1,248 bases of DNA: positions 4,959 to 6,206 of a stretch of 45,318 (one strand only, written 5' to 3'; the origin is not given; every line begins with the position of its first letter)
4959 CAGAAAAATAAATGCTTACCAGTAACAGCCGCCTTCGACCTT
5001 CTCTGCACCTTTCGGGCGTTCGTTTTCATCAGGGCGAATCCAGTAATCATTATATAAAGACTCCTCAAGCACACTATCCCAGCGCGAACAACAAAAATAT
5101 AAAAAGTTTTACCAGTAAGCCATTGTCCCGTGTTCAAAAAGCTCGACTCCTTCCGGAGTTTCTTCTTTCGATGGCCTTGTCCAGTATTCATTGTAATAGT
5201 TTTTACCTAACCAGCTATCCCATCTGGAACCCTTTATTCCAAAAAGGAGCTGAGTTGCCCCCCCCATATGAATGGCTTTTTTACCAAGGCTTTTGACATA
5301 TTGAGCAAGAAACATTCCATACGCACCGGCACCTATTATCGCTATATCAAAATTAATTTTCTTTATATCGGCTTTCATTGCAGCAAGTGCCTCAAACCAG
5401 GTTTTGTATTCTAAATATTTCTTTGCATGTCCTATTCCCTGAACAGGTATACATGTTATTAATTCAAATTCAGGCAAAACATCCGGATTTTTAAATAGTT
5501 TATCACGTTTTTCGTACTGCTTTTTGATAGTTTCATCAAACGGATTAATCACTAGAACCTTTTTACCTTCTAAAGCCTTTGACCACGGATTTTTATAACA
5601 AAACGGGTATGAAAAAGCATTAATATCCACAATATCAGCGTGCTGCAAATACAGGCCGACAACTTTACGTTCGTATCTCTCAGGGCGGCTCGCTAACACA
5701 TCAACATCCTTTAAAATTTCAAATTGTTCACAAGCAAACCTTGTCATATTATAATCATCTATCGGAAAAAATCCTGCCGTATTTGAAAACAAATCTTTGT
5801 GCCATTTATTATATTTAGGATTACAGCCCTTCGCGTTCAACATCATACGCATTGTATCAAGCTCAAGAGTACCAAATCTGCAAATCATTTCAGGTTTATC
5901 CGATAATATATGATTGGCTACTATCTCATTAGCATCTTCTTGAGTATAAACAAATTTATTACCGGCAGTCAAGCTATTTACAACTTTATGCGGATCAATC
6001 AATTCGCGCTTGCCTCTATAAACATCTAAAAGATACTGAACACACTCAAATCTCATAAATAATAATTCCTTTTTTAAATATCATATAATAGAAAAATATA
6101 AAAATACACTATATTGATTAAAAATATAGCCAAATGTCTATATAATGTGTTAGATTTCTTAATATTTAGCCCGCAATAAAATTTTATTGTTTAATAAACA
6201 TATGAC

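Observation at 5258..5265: Second homopolymer (G8 on the coding strand) in a GT-D-like gene, positioned to switch off the conserved C-terminal module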

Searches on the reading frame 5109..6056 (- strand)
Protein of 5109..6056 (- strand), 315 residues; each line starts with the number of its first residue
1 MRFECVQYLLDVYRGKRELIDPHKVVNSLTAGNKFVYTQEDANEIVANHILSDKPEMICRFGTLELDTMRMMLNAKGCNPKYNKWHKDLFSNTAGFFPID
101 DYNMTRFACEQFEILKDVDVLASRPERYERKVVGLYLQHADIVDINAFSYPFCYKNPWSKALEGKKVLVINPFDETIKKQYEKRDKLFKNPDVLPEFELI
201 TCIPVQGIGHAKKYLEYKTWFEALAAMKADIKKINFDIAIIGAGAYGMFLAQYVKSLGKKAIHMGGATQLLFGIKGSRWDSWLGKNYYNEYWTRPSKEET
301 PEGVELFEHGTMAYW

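Call 5: search_protein_families(library=pfam, proteins=[window:5109-6056:-], max_evalue=0.01)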
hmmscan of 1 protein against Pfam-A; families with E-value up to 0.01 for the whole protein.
window:5109-6056:- (315 aa): 1 family
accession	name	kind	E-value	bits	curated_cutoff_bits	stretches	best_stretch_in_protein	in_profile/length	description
PF22882.2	GT-D-like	-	3.5e-06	26.9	27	1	158-269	120-208/210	GT-D fold-like domain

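Call 6: search_protein_families(library=ncbifam, proteins=[window:5109-6056:-], max_evalue=0.01)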
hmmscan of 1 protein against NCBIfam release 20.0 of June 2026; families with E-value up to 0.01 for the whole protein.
window:5109-6056:- (315 aa): 1 family
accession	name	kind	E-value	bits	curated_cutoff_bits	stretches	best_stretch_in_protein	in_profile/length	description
NF040628.1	GT-D_rel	domain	1e-05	25.3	75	1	158-271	125-217/223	GT-D fold domain-containing glycosyltransferase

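Call 10: find_homologous_proteins(query=window:5109-6056:-)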
Query window:5109-6056:- (315 aa): 4901 proteins with E <= 0.001 among 5792 candidates; the best 120 are listed.
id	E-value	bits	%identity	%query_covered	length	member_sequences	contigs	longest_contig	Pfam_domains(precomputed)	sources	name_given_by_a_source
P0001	1.5e-218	742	100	100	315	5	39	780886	PF22882.3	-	-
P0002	2.4e-214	729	98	100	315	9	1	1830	PF22882.3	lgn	-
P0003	1.9e-178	611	84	100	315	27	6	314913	PF22882.3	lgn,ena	-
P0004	4.7e-154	530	71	100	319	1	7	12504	-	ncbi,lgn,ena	-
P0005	7.0e-153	527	71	99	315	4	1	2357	-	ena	-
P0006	4.8e-152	524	72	100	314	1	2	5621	PF22882.3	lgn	-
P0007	9.0e-152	523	72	98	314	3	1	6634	-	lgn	-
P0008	4.7e-151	521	70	100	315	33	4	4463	PF22882.3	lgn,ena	-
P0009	1.7e-150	519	70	100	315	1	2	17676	PF22882.3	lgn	-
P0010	5.9e-150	517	71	100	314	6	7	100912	PF22882.3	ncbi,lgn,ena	-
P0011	5.0e-149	514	69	100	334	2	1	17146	PF22882.3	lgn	-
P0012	9.9e-149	513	69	98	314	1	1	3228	PF22882.3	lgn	-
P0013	1.3e-147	509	70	100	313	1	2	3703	PF22882.3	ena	-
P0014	3.9e-146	504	68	100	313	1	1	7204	-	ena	-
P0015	2.5e-144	499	66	100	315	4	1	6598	PF22882.3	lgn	-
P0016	3.9e-134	465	65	100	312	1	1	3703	PF22882.3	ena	-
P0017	1.0e-131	457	63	100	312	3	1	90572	PF22882.3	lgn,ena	-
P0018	1.6e-130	453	64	100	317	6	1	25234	PF22882.3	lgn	-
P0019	1.1e-124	434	61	100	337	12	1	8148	PF22882.3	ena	-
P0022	2.9e-105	370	54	100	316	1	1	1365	PF22882.3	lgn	-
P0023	6.4e-103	362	53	100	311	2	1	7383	PF22882.3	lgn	-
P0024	1.2e-102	362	52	100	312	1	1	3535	PF22882.3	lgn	-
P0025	2.4e-102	361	54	100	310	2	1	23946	PF22882.3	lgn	-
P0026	3.0e-102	360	55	100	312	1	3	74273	PF22882.3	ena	-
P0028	2.3e-101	357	53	100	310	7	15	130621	PF22882.3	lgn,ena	-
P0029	2.5e-101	357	53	98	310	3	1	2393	PF22882.3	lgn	-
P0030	4.8e-100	353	52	98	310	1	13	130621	PF22882.3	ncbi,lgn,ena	-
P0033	4.7e-98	346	53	100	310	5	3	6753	PF22882.3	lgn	-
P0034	6.9e-98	346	56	87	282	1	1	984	PF22882.3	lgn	-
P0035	4.3e-97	343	51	98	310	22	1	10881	PF22882.3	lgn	-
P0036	1.2e-96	342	52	98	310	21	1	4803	PF22882.3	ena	-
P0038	8.9e-96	339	51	98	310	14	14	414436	PF22882.3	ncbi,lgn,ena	-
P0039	3.2e-94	334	49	100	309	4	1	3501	PF22882.3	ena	-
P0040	1.0e-93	332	50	100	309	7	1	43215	PF22882.3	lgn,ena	-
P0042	1.2e-92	329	49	100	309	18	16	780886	PF22882.3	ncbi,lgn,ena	-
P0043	5.7e-91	323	49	100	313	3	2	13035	PF22882.3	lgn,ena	-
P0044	2.5e-89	318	55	84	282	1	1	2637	PF22882.3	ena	-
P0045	6.2e-88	313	47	100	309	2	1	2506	PF22882.3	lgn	-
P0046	8.2e-88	313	79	55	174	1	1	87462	PF22882.3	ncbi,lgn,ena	-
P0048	1.4e-86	309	50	97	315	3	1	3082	PF22882.3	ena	-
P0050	3.4e-84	301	51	95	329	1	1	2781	PF22882.3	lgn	-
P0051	3.8e-83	297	52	87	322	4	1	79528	PF22882.3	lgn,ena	-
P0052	5.5e-82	294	50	91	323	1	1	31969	PF22882.3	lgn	-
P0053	9.5e-81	290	50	90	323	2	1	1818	PF22882.3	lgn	-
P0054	1.7e-80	289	50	91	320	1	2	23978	PF22882.3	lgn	-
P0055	1.8e-80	289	47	100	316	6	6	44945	PF22882.3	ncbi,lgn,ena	-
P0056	2.4e-80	288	51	91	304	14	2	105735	PF22882.3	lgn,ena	-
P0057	4.3e-80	287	46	100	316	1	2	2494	PF22882.3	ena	-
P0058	5.5e-80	287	49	90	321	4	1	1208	PF22882.3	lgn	-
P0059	6.6e-80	287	50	90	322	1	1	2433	PF22882.3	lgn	-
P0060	1.7e-79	285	50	90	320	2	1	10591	PF22882.3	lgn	-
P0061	2.1e-79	285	49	90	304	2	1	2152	PF22882.3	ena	-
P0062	3.9e-79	284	62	67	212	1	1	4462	PF22882.3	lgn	-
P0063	5.4e-79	284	51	90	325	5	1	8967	PF22882.3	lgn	-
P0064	7.3e-79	283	49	90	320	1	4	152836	PF22882.3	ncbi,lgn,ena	-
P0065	8.5e-79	283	47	90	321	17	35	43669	PF22882.3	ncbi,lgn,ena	-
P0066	1.4e-78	282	48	91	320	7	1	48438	PF22882.3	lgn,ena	-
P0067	3.0e-78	281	49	90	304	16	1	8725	PF22882.3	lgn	-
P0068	3.3e-78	281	49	90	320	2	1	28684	PF22882.3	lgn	-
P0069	4.2e-78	281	49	91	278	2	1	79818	PF22882.3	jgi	-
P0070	5.4e-78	281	47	95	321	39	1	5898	PF22882.3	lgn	-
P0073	9.7e-78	280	46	98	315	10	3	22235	PF22882.3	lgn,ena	-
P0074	7.2e-77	277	49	90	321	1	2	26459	PF22882.3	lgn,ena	-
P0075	7.7e-77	277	49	90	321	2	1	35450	PF22882.3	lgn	-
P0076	9.5e-77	276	43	100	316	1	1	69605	PF22882.3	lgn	-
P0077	9.8e-77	276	48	90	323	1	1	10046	PF22882.3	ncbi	-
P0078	1.2e-76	276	47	100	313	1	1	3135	PF22882.3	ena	-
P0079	1.9e-76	275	50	91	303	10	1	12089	PF22882.3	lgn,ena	-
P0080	2.1e-76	275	47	91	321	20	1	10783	PF22882.3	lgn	-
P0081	2.7e-76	275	48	90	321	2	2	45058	PF22882.3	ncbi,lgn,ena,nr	ncbi:hypothetical protein IKE67_08315 [bacterium]|nr:hypothetical protein [bacterium]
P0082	3.1e-76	275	47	90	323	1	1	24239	PF22882.3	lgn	-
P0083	3.9e-76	274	54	76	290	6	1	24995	PF22882.3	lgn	-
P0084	6.3e-76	274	49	90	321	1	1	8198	PF22882.3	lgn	-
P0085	6.4e-76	274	47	93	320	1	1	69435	PF22882.3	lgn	-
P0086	6.4e-76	274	48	90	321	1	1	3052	PF22882.3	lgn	-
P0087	9.4e-76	273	47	91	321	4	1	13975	PF22882.3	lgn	-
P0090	1.5e-75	273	44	100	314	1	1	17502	PF22882.3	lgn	-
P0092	1.6e-75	272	48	91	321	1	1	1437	PF22882.3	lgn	-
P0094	2.9e-75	272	50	90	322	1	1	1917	PF22882.3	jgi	-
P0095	3.4e-75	271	46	96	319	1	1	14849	PF22882.3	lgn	-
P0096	6.8e-75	270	48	90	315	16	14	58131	PF22882.3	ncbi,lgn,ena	-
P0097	9.4e-75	270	49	89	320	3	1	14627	PF22882.3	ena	-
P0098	9.6e-75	270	49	90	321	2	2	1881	PF22882.3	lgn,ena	-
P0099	9.9e-75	270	47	91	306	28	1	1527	PF22882.3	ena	-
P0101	2.2e-74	269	47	90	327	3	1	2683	PF22882.3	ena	-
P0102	2.3e-74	269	48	91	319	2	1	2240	PF22882.3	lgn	-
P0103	3.5e-74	268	46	90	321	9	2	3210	PF22882.3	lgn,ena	-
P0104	9.3e-74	267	46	90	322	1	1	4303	PF22882.3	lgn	-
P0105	9.5e-74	267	46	90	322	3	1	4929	PF22882.3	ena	-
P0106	1.1e-73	266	47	90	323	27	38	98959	PF22882.3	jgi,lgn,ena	-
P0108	1.3e-73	266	45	90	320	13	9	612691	PF22882.3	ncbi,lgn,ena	-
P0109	1.3e-72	263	46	93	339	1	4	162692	PF22882.3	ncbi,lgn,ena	-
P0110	2.2e-72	262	48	90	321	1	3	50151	PF22882.3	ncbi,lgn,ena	-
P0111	3.2e-72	262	44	95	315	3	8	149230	PF22882.3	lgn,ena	-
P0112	3.9e-72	261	44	97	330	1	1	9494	PF22882.3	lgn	-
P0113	6.7e-72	261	46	92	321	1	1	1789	PF22882.3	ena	-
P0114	9.2e-72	260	45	92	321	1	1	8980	PF22882.3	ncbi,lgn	-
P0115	2.0e-71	259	44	90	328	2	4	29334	PF22882.3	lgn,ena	-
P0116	2.3e-71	259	42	93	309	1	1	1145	PF22882.3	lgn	-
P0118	3.4e-71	258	43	96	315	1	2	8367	PF22882.3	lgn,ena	-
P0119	3.5e-71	258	47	90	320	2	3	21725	PF22882.3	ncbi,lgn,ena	-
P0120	5.0e-71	258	50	75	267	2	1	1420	-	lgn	-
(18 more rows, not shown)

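Call 11: list_cluster_members(proteins=[P0001, P0002, P0003])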
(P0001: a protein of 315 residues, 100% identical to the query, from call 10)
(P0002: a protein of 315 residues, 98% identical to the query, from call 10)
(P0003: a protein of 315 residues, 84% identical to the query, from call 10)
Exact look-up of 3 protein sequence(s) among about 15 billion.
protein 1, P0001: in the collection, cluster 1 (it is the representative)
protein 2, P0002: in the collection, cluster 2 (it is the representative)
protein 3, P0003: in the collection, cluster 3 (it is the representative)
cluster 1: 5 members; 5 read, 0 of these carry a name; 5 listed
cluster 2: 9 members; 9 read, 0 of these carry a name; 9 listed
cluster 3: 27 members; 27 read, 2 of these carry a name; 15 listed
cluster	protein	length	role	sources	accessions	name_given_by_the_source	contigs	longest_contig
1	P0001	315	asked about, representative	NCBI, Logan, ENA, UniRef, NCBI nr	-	-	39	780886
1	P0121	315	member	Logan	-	-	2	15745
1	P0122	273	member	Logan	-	-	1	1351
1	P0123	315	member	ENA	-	-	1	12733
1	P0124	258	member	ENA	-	-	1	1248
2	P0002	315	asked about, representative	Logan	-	-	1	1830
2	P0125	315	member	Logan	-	-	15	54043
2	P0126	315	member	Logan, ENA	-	-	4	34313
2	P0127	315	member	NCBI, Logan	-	-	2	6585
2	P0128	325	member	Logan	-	-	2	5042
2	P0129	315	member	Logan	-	-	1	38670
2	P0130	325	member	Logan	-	-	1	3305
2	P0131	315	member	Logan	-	-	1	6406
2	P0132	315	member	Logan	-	-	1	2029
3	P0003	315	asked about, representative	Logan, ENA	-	-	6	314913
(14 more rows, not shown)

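Call 12: find_encoding_contigs(protein=P0001, flank=3000, max_places=10)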
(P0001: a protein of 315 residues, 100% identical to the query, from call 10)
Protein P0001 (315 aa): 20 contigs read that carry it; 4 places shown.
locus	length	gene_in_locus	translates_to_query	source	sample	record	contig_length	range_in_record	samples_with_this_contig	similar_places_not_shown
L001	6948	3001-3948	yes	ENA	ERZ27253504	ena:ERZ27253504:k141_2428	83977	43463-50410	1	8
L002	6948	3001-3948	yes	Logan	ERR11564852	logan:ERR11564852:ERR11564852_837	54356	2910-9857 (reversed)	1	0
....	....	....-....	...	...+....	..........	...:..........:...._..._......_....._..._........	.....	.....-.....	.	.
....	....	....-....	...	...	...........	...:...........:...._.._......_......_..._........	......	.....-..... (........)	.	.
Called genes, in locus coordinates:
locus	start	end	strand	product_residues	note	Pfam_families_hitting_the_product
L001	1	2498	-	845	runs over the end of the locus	PF19864:Radical_SAM_N2, PF04055:Radical_SAM, PF10105:DUF2344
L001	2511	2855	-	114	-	-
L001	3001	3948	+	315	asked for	PF22882:GT-D-like (weak)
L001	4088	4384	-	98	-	-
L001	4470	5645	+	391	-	-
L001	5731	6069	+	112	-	PF03965:Penicillinase_R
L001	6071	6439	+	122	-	-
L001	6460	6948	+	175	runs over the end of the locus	PF03551:PadR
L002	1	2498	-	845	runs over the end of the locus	PF19864:Radical_SAM_N2, PF04055:Radical_SAM, PF10105:DUF2344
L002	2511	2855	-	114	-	-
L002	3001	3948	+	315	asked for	PF22882:GT-D-like (weak)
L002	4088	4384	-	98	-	-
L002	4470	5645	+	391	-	-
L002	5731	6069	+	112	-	PF03965:Penicillinase_R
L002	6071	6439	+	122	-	-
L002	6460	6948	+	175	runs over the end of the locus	PF03551:PadR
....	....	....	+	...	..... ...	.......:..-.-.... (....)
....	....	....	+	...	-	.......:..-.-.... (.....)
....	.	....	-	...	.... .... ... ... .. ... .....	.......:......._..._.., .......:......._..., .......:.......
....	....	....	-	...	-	-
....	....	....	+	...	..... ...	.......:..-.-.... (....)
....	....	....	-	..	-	-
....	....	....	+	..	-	-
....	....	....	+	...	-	-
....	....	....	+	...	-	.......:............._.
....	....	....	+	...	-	-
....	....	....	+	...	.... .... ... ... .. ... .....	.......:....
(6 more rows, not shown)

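Call 16: find_encoding_contigs(protein=P0122, flank=3000, max_places=5)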
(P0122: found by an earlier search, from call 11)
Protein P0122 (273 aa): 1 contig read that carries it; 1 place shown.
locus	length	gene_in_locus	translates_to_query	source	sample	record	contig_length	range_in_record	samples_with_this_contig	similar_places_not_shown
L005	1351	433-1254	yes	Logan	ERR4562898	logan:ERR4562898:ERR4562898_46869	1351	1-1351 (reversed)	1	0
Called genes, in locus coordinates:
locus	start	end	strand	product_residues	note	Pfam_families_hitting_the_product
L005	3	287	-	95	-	?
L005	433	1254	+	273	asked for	PF22882:GT-D-like (faint)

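Call 22: find_related_loci(query=P0001, collection=genome_contigs, flank=3000)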
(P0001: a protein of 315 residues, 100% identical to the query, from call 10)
Query P0001 (315 aa) in genome_contigs; peptide patterns used: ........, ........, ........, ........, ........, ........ (x = any residue, [..] = any of these).
38 stretches matched a pattern; 6 encode a relative of the query (tblastn E <= 1e-3); 6 distinct loci.
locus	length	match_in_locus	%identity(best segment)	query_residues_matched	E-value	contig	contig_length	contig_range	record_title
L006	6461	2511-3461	71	2-315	2e-156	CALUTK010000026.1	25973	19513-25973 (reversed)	MAG: Candidatus Gastranaerophilales bacterium isolate BRZ_PK__bin102 genome assembly, contig: BRZ_PK__NODE_2908_length_2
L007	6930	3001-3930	72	6-315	2e-155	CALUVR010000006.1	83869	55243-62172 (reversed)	MAG: Candidatus Gastranaerophilales bacterium isolate BRZ_S__bin9 genome assembly, contig: BRZ_S__NODE_426_length_83869_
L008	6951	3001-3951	64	1-315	2e-134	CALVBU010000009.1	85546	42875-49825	MAG: Candidatus Gastranaerophilales bacterium isolate BRZ_P__bin23 genome assembly, contig: BRZ_P__NODE_364_length_85546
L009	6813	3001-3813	43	37-315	6e-67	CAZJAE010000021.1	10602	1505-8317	MAG TPA_asm: uncultured archaeon isolate binchicken_co115_24 genome assembly, contig: NODE_9373_length_10602_cov_4.40656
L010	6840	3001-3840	41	33-315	2e-59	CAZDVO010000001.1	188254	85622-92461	MAG TPA_asm: uncultured bacterium isolate binchicken_co117_427 genome assembly, contig: NODE_79_length_188254_cov_9.9923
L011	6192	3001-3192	32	232-303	2e-5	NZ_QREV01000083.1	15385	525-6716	Parabacteroides acidifaciens strain 426-9 Scaffold83, whole genome shotgun sequence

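Call 23: find_encoding_contigs(protein=P0003, flank=3000, max_places=6)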
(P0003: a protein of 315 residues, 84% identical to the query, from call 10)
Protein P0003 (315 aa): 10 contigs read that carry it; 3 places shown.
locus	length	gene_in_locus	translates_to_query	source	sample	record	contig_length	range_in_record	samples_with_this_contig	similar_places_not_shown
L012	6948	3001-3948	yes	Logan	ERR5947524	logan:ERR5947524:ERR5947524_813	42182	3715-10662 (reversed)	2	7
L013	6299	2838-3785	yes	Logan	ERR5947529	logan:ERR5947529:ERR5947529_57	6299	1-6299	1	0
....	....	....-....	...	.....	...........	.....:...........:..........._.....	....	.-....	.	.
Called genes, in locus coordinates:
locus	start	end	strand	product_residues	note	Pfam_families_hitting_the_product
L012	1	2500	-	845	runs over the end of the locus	PF19864:Radical_SAM_N2, PF04055:Radical_SAM, PF10105:DUF2344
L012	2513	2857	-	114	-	-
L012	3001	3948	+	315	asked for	PF22882:GT-D-like (weak)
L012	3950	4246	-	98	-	-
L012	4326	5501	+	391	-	-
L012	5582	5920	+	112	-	PF03965:Penicillinase_R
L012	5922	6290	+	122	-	-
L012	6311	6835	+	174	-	PF03551:PadR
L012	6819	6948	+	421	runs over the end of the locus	PF17820:PDZ_6 (weak), PF19238:Radical_SAM_2, PF04055:Radical_SAM (weak), PF04459:DUF512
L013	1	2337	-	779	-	?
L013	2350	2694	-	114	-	-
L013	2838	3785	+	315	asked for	PF22882:GT-D-like (weak)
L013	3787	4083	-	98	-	-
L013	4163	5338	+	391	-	-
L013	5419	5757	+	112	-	PF03965:Penicillinase_R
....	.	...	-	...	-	?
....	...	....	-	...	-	-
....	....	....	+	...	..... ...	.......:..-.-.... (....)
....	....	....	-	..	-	-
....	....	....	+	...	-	-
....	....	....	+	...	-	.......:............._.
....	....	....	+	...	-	-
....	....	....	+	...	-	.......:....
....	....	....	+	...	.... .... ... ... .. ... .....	?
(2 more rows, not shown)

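Call 24: find_encoding_contigs(protein=P0125, flank=3000, max_places=6)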
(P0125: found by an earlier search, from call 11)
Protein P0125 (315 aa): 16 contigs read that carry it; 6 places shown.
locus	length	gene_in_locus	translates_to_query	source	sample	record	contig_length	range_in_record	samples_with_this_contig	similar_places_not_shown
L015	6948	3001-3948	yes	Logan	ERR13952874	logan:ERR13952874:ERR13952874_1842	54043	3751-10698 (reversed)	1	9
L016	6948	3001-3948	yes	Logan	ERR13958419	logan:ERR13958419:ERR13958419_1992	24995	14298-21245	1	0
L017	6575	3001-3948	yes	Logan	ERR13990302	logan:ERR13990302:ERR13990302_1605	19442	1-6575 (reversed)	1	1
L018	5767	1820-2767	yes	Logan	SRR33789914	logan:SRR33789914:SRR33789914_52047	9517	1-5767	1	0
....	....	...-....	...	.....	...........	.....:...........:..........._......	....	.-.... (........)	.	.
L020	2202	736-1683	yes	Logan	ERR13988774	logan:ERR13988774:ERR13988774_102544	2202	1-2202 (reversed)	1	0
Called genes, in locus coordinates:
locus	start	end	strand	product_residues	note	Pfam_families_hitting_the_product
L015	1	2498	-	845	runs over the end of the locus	PF19864:Radical_SAM_N2, PF04055:Radical_SAM, PF10105:DUF2344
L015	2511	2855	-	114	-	-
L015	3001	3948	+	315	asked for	PF22882:GT-D-like (weak)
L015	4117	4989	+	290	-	PF22882:GT-D-like (faint)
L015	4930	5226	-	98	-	-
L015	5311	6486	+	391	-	-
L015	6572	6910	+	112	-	PF03965:Penicillinase_R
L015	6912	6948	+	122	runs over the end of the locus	-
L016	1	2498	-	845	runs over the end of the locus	PF19864:Radical_SAM_N2, PF04055:Radical_SAM, PF10105:DUF2344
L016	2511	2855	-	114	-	-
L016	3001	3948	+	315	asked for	PF22882:GT-D-like (weak)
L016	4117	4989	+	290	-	PF22882:GT-D-like (faint)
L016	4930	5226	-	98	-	-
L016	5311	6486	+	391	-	-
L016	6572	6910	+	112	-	PF03965:Penicillinase_R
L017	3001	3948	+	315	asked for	PF22882:GT-D-like (weak)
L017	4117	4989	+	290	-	PF22882:GT-D-like (faint)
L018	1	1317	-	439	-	?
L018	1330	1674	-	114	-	-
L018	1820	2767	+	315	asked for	PF22882:GT-D-like (weak)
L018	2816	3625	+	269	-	PF22882:GT-D-like (faint)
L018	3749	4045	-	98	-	-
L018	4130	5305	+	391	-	-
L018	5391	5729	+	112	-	PF03965:Penicillinase_R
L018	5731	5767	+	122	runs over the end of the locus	-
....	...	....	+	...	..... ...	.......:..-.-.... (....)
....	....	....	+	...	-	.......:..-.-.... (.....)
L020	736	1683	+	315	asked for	PF22882:GT-D-like (weak)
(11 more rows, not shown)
